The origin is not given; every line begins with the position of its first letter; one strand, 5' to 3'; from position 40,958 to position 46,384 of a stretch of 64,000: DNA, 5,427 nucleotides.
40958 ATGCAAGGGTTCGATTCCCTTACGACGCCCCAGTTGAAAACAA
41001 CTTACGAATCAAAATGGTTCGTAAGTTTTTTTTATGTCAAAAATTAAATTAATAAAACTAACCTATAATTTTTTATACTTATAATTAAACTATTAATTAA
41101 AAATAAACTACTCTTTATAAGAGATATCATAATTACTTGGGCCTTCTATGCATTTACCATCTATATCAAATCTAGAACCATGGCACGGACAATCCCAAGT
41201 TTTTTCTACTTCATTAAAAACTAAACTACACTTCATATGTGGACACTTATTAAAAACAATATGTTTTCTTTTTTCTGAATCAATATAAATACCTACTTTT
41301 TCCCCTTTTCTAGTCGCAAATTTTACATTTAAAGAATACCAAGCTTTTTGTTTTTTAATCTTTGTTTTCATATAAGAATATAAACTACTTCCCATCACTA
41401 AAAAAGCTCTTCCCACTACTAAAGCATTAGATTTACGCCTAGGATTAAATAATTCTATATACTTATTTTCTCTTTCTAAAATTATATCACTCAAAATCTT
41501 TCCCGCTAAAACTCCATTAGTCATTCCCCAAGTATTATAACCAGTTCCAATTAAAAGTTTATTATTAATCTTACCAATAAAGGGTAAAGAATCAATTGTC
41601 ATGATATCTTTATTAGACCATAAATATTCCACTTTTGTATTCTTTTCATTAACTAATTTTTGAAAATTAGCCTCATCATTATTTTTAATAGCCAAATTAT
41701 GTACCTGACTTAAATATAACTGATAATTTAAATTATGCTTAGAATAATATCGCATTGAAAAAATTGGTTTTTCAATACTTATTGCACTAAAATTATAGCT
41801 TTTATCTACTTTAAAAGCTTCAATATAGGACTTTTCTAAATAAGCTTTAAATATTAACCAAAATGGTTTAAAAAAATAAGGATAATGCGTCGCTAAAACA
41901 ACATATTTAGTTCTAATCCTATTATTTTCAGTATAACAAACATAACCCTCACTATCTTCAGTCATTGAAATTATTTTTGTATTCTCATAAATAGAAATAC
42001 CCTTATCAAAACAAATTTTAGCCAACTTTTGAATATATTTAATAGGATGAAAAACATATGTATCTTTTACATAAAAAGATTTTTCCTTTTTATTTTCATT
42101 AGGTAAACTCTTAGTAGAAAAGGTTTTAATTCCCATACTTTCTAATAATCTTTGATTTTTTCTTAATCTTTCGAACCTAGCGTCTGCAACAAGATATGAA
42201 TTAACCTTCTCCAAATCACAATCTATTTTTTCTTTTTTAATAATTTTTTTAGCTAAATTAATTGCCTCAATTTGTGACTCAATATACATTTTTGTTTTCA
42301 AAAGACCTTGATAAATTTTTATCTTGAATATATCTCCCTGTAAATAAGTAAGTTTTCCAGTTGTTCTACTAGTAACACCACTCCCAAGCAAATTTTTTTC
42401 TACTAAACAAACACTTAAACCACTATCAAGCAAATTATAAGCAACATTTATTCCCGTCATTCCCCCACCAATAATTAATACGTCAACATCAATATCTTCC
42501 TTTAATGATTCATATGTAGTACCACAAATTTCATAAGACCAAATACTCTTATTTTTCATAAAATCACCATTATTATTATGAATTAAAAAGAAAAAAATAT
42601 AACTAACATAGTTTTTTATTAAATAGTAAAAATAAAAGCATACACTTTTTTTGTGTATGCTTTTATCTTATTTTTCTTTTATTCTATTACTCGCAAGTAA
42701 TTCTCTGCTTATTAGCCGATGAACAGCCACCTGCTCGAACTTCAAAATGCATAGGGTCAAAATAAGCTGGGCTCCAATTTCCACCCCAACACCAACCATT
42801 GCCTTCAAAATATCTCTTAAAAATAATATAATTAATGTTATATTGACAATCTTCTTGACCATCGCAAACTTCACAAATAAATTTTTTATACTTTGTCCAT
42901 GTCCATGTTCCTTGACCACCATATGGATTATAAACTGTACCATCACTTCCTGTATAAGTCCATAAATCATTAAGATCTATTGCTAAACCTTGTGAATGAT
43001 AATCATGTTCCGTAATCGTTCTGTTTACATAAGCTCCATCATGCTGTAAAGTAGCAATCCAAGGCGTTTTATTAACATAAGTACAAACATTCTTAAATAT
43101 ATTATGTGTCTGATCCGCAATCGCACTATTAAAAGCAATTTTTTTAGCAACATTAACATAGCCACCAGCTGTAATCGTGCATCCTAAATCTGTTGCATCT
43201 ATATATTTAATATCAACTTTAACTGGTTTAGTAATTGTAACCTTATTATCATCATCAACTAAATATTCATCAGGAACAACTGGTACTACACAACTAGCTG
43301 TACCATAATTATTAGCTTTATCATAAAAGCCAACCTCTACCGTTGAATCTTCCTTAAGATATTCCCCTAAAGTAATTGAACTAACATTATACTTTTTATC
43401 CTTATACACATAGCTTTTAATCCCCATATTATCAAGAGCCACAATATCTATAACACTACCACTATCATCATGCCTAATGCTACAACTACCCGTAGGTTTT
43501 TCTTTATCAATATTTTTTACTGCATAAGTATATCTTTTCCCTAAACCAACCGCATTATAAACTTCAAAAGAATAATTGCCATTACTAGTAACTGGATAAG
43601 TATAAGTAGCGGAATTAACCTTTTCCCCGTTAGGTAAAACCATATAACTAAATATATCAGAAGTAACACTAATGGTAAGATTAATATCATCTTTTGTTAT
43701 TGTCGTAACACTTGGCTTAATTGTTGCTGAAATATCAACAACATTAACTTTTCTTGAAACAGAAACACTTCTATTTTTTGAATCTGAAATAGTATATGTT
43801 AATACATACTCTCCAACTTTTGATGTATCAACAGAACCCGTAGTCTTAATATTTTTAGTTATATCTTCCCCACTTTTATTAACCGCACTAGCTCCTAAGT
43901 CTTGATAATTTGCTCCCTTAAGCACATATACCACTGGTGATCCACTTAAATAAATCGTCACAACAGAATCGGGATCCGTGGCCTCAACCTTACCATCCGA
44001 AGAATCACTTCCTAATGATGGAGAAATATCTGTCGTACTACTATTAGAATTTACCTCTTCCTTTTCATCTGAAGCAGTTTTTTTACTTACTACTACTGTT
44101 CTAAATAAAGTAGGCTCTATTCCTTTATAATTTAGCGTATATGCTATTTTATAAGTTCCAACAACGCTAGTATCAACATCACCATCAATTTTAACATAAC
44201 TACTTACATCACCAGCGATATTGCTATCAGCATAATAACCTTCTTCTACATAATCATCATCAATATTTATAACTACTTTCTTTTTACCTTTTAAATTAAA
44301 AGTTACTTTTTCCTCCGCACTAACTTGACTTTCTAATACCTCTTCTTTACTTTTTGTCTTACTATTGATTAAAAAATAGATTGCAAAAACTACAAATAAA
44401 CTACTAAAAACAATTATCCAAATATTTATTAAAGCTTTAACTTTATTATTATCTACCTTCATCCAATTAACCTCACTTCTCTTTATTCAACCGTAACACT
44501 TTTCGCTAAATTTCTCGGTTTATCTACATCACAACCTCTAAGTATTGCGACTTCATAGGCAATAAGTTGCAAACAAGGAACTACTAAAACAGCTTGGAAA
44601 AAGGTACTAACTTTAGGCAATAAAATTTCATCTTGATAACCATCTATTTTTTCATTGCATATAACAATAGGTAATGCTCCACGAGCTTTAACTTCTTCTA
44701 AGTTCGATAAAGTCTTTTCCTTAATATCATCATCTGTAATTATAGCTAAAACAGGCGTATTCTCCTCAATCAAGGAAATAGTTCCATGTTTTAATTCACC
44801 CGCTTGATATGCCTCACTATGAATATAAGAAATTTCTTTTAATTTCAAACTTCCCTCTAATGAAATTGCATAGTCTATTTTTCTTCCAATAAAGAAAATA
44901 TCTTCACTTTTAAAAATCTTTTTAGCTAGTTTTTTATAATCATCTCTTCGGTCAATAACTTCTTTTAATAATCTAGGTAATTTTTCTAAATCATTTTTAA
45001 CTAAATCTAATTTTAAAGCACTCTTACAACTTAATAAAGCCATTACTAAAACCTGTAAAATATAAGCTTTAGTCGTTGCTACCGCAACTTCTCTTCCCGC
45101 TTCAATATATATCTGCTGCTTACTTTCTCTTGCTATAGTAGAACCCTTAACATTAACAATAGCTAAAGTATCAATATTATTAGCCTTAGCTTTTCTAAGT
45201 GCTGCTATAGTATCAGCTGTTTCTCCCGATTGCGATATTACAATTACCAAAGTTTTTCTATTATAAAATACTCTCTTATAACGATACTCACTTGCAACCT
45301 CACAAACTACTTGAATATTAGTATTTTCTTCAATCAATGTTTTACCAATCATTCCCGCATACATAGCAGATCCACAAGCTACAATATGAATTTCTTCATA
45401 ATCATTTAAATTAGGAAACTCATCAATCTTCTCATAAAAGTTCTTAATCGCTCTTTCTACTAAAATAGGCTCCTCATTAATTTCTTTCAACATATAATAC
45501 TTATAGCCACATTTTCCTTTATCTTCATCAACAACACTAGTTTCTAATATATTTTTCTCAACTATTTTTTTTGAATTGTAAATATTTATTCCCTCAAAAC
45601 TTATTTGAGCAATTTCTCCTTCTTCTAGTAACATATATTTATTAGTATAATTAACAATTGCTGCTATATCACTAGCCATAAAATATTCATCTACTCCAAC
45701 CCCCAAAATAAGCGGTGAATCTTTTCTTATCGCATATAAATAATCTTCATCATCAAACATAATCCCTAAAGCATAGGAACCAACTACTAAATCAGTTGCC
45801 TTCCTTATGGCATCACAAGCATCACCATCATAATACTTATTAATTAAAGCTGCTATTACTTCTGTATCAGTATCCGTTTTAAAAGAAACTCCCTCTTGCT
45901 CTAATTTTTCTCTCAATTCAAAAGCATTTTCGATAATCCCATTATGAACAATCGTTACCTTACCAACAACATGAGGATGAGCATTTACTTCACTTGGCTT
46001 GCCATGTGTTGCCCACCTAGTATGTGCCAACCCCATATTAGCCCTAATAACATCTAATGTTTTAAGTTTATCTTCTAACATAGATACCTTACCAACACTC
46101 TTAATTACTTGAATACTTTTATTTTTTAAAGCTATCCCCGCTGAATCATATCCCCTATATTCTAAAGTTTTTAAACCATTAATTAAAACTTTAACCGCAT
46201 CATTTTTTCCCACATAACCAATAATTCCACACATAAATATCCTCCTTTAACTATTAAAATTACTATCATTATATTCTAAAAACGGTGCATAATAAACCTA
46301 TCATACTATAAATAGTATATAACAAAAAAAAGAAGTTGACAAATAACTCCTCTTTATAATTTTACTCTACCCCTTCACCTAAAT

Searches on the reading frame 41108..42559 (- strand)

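Call 96: search_protein_families(library=ncbifam, proteins=[window:41108-42559:-], max_evalue=1e-10)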
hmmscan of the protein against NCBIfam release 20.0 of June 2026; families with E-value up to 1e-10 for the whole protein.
window:41108-42559:- (483 aa): 3 families
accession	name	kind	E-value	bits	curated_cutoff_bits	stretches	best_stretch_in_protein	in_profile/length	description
NF050086.1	pipecolate_AmaA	exception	2e-22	79.4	600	1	1-225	1-234/425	L-pipecolate oxidase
TIGR03329.1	Phn_aa_oxid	hypoth_equivalog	1.8e-21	76.5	632.8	1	16-224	16-233/460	putative aminophosphonate oxidoreductase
NF002481.1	PRK01747.1-2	equivalog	5.9e-11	41.9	600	1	20-224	239-416/611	bifunctional tRNA (5-methylaminomethyl-2-thiouridine)(34)-methyltransferase MnmC2/FAD-dependent 5-carboxymethylaminomethyl-2-thiouridine(34)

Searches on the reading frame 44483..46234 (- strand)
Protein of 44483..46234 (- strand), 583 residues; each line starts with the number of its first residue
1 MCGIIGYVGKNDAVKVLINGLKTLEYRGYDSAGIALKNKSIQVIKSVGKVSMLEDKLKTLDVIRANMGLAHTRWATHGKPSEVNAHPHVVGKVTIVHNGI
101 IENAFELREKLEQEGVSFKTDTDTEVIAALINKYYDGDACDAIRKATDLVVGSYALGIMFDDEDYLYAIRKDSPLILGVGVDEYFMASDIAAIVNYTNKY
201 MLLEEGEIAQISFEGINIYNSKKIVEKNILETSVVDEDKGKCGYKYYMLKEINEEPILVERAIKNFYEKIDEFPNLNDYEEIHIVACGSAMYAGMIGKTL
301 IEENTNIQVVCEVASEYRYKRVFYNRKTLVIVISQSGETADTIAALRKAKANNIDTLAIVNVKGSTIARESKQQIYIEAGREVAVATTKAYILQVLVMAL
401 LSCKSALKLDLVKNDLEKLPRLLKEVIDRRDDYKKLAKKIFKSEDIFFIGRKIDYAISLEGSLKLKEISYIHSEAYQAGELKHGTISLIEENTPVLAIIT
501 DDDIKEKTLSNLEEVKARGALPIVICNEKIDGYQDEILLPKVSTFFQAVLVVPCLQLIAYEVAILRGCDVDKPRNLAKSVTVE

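Call 96: search_protein_families(library=ncbifam, proteins=[window:44483-46234:-], max_evalue=1e-10)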
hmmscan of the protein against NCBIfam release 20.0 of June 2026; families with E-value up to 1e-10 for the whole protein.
window:44483-46234:- (583 aa): 7 families
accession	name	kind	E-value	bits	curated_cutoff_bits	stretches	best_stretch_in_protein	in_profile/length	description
NF001484.0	PRK00331.1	subfamily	3.2e-215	716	381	1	1-583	1-601/601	isomerizing glutamine--fructose-6-phosphate transaminase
TIGR01135.1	glmS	equivalog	2.8e-205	683.4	418.05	1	2-583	1-607/607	glutamine--fructose-6-phosphate transaminase (isomerizing)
NF046059.1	NagB_SO3506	equivalog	5.7e-42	144.2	430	1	277-579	36-326/330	glucosamine-6-phosphate deaminase NagB-II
NF041128.1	glucosaP_deam_GlmD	equivalog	3.2e-34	118.6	580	1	249-580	4-321/323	glucosamine-6-phosphate deaminase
TIGR01134.1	purF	equivalog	3.8e-32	112.2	350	1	2-212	1-218/432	amidophosphoribosyltransferase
NF008481.0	PRK11382.1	equivalog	6.5e-17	61.7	430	1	277-568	42-326/340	fructoselysine 6-phosphate deglycase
TIGR01536.1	asn_synth_AEB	equivalog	4.9e-16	58.8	267.1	1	2-250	1-222/517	asparagine synthase (glutamine-hydrolyzing)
